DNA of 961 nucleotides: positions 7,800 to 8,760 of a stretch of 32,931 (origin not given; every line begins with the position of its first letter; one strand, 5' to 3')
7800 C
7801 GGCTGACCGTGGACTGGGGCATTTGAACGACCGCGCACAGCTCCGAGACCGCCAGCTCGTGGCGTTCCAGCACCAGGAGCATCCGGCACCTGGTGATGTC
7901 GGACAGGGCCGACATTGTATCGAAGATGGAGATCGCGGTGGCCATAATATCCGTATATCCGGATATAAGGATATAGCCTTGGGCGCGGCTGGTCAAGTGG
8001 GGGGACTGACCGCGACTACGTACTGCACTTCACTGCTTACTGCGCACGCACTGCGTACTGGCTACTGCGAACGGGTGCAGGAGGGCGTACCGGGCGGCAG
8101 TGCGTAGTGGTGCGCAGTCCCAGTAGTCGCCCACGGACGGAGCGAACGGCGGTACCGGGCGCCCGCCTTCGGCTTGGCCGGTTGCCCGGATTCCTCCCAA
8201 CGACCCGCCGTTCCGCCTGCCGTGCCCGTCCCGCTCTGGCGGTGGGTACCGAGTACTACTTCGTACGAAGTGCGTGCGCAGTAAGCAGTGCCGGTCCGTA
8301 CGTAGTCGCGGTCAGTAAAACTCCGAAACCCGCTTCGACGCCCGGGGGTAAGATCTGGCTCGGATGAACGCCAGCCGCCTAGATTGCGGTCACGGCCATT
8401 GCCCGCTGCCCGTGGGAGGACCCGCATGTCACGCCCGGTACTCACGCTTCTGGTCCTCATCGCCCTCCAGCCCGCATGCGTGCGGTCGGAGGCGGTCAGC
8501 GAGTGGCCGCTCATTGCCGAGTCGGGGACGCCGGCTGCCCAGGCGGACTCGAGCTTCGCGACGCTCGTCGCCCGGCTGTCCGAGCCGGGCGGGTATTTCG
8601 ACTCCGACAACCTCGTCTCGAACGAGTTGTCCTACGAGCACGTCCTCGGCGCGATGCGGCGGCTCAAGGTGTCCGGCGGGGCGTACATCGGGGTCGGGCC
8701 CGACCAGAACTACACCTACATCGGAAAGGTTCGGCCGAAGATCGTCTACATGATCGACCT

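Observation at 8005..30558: Family of three MITE-like elements, each sitting at a gene 5' boundary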

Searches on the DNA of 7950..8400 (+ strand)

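Call 47: search_dna_similar(query=window:8005-8316:+, collection=plasmids, mode=distant, max_evalue=0.001)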
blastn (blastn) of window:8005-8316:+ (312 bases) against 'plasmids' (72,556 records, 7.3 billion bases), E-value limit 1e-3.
No match.
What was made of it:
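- Tried and rejected: No match (call 47).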

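Call 83: search_rna_families(source=window, start=7950, end=8400, threshold=evalue, max_evalue=1)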
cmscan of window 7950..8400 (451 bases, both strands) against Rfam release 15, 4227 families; matches with E-value up to 1: 1.
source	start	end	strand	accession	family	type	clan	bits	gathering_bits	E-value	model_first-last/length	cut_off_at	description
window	8029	8130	+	RF03976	MIR898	Gene; miRNA;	-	19.1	75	0.2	1-154/154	no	MIR898 microRNA precursor family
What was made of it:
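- On Known structured RNA family (Rfam 15): The only hit at E up to 1 is a plant microRNA model at 19 bits against a gathering score of 75 (call 83).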

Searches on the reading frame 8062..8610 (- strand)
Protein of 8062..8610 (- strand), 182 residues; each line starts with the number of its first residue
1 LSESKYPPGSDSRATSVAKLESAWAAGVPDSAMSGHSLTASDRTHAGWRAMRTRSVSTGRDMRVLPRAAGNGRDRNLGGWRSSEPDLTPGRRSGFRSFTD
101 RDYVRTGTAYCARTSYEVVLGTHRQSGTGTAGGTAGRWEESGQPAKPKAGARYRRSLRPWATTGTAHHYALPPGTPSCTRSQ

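Call 86: search_protein_families(library=pfam, proteins=[window:8062-8610:-], max_evalue=0.01)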
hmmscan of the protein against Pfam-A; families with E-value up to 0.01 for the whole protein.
window:8062-8610:- (182 aa): 0 families
